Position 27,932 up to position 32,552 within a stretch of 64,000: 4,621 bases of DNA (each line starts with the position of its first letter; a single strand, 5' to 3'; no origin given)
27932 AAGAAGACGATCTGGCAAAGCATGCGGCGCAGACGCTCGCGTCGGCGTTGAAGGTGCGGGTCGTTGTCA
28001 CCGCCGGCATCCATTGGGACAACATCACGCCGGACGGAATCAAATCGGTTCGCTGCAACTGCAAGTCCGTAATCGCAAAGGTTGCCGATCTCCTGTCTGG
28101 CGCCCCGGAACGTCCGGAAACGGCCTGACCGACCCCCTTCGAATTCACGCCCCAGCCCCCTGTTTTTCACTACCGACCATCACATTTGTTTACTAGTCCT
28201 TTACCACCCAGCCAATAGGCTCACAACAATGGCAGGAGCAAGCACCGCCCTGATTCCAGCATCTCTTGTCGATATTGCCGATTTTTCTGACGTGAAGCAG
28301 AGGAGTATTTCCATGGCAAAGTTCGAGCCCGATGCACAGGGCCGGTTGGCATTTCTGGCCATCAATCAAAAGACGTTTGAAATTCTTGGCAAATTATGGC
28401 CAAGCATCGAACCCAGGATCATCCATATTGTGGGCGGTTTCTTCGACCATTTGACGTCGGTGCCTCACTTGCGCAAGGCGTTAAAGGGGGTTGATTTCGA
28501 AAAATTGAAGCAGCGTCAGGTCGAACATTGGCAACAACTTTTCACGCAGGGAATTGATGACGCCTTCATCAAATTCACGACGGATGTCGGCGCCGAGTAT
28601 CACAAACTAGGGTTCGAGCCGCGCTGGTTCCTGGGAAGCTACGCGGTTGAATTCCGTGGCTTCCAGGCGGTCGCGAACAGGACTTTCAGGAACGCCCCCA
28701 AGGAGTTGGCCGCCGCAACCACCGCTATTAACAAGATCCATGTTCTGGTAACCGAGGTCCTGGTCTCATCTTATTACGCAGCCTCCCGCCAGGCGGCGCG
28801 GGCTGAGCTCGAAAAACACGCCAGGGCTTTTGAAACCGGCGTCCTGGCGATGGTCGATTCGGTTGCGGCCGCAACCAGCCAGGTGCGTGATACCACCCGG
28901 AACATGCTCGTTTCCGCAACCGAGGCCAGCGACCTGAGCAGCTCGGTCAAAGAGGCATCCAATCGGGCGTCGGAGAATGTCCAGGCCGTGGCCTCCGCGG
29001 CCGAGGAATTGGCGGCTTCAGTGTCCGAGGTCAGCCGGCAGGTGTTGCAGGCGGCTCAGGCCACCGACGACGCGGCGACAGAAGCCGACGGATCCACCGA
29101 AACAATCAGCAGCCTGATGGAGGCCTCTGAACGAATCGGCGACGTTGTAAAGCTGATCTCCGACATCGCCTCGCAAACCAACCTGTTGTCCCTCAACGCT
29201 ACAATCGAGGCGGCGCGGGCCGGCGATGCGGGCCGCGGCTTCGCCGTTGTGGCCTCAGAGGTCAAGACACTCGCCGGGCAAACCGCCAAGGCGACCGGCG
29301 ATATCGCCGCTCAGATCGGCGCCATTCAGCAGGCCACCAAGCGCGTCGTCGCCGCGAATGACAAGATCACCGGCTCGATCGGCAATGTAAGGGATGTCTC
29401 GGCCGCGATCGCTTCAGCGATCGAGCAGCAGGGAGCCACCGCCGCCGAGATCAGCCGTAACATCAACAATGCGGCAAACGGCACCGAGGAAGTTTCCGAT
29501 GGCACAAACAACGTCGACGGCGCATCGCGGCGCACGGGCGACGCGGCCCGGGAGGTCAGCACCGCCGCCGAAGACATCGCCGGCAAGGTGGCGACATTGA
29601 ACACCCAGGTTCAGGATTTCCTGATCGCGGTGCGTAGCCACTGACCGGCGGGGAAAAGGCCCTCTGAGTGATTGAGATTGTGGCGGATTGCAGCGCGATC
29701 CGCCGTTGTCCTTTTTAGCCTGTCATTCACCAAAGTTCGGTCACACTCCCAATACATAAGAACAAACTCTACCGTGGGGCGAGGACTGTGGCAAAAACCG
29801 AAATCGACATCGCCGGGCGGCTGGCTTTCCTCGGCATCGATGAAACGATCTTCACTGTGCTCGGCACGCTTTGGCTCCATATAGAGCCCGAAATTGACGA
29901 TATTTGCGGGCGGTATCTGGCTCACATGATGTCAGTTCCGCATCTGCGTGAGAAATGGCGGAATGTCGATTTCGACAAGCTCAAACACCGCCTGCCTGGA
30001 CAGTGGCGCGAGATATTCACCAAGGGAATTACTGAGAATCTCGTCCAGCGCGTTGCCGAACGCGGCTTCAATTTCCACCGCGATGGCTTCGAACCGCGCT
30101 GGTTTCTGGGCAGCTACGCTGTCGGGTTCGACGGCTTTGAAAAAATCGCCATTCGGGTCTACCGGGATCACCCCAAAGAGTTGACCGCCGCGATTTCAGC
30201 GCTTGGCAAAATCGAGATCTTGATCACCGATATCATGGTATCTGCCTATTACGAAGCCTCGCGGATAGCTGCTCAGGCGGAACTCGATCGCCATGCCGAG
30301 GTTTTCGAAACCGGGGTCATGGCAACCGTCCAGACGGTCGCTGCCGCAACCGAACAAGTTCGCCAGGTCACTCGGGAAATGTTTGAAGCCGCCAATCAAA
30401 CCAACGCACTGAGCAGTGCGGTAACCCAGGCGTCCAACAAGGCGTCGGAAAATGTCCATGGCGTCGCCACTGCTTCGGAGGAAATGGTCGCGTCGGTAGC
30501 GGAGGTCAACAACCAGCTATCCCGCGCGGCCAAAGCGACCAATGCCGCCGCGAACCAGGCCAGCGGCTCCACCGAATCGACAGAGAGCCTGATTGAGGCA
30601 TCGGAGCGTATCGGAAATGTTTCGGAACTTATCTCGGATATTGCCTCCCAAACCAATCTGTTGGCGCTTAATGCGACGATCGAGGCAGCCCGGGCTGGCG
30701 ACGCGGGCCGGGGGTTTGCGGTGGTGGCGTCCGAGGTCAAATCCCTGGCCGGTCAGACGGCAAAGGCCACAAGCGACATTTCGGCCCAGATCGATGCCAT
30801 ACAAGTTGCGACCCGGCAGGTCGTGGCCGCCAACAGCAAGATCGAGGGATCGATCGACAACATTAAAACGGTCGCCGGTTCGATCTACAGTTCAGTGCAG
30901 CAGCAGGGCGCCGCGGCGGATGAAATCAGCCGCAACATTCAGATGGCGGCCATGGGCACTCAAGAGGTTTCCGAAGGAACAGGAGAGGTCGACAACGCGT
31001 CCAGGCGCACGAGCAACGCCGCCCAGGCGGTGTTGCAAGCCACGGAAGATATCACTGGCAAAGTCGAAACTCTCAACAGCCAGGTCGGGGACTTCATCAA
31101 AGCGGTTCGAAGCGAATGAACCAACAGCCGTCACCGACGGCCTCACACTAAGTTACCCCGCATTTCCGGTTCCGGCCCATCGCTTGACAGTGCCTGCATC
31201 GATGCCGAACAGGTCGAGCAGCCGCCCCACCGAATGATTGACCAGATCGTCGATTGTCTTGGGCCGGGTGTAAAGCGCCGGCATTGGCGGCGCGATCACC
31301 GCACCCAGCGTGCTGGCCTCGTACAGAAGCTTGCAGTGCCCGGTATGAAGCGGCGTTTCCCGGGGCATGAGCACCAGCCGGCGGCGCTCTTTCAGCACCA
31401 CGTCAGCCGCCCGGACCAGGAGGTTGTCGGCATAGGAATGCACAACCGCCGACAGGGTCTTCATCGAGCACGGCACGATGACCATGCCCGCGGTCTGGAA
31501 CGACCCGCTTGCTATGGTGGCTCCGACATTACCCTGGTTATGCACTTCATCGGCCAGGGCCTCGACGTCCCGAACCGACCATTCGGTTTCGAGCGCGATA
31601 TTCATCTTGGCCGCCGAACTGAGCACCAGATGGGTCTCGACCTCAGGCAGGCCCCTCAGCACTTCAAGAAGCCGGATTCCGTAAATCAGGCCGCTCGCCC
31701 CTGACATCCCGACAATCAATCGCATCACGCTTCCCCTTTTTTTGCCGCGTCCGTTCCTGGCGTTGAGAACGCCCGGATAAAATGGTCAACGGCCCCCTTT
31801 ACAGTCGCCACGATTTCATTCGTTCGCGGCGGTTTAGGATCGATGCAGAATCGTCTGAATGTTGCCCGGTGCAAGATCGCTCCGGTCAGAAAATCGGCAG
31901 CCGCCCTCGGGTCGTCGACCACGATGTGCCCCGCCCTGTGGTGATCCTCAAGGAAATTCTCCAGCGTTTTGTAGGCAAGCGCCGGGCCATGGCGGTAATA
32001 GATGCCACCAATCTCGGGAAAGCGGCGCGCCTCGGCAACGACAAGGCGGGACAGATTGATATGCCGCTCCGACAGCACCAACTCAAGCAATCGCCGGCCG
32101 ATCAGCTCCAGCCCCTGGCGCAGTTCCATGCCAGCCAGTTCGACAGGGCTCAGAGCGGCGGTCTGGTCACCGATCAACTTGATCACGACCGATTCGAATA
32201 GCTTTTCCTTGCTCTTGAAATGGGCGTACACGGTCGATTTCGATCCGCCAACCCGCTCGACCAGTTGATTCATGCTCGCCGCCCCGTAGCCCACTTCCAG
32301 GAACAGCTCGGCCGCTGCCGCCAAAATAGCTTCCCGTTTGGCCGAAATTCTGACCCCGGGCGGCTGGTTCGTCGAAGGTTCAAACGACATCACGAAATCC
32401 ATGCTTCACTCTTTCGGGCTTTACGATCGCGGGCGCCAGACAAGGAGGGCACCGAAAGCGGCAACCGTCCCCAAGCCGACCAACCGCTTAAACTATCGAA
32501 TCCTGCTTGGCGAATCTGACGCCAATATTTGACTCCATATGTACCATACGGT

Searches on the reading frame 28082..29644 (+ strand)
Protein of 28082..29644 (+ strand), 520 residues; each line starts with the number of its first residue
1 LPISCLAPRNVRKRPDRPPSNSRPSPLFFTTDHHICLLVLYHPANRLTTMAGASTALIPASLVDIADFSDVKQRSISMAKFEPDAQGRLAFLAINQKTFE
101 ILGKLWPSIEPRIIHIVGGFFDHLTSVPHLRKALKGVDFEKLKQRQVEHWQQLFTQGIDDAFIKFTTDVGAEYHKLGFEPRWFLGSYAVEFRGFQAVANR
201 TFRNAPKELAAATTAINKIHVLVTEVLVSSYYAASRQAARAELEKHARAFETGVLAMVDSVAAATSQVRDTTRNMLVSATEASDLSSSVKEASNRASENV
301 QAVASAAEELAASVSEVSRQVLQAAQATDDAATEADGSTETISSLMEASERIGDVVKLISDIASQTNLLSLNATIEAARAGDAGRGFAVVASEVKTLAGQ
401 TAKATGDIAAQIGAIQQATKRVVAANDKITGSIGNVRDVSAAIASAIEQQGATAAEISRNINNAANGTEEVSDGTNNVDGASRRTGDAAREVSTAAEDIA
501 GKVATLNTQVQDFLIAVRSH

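Call 3: search_protein_families(library=pfam, proteins=[window:28082-29644:+], max_evalue=0.01)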
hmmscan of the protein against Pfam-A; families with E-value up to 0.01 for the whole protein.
window:28082-29644:+ (520 aa): 4 families
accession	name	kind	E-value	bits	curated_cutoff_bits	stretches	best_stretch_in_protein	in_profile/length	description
PF00015.26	MCPsignal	-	4.1e-30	105.3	34.6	1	324-484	7-167/172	Methyl-accepting chemotaxis protein (MCP) signalling domain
PF11563.14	Protoglobin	-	5.3e-22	78.9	25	1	85-233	5-154/158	Protoglobin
PF06103.16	DUF948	-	0.0024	18.5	37.2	0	295-359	23-87/89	Bacterial protein of unknown function (DUF948)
PF04108.17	ATG17_like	-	0.0079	16.2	43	0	287-473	112-293/355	Autophagy protein ATG17-like domain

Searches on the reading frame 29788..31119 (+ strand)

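Call 19: search_protein_families(library=pfam, proteins=[window:29788-31119:+], max_evalue=0.001)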
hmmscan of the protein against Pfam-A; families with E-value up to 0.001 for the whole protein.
window:29788-31119:+ (443 aa): 2 families
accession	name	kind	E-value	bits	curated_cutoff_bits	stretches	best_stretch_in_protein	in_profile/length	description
PF00015.26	MCPsignal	-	1.5e-29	103.5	34.6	1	255-409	15-169/172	Methyl-accepting chemotaxis protein (MCP) signalling domain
PF11563.14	Protoglobin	-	9.7e-16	58.6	25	1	7-157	4-155/158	Protoglobin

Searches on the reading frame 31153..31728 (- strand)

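Call 19: search_protein_families(library=pfam, proteins=[window:31153-31728:-], max_evalue=0.001)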
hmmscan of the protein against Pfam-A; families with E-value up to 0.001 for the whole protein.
window:31153-31728:- (191 aa): 1 family
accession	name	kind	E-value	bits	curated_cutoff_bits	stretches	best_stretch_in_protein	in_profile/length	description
PF02441.25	Flavoprotein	-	4.6e-41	140.6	22.7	1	2-173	1-161/162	Flavoprotein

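Call 68: search_protein_families(library=ncbifam, proteins=[window:31153-31728:-], max_evalue=0.00001)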
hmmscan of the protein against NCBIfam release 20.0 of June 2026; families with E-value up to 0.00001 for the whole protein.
window:31153-31728:- (191 aa): 4 families
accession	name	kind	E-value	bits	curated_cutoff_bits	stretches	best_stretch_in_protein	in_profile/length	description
NF004685.0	PRK06029.1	subfamily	5.7e-80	267.8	188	1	1-186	1-186/187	UbiX family flavin prenyltransferase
NF041206.1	VdcB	exception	2.9e-75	251.9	290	1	3-186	1-184/184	non-oxidative hydroxyarylic acid decarboxylases subunit B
TIGR00421.1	ubiX_pad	subfamily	1.6e-70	236.5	108.9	1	3-184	1-181/181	UbiX family flavin prenyltransferase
NF041218.1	BagM_FevK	exception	1.8e-70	236.7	420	1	2-187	1-186/215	bagremycin/ferroverdin biosynthesis UbiX family decarboxylase BagM/FevK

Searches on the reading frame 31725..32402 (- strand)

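Call 19: search_protein_families(library=pfam, proteins=[window:31725-32402:-], max_evalue=0.001)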
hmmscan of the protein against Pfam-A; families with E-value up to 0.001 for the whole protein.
window:31725-32402:- (225 aa): 3 families
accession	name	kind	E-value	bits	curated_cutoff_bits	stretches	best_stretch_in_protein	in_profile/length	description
PF14246.11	TetR_C_7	-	2.1e-25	89.4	22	1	97-212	2-117/119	AefR-like transcriptional repressor, C-terminal domain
PF00440.29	TetR_N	-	2.3e-16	59.7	24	1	26-72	1-47/47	Bacterial regulatory proteins, tetR family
PF16859.10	TetR_C_11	-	0.00022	22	32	1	94-189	7-103/113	Tetracyclin repressor-like, C-terminal domain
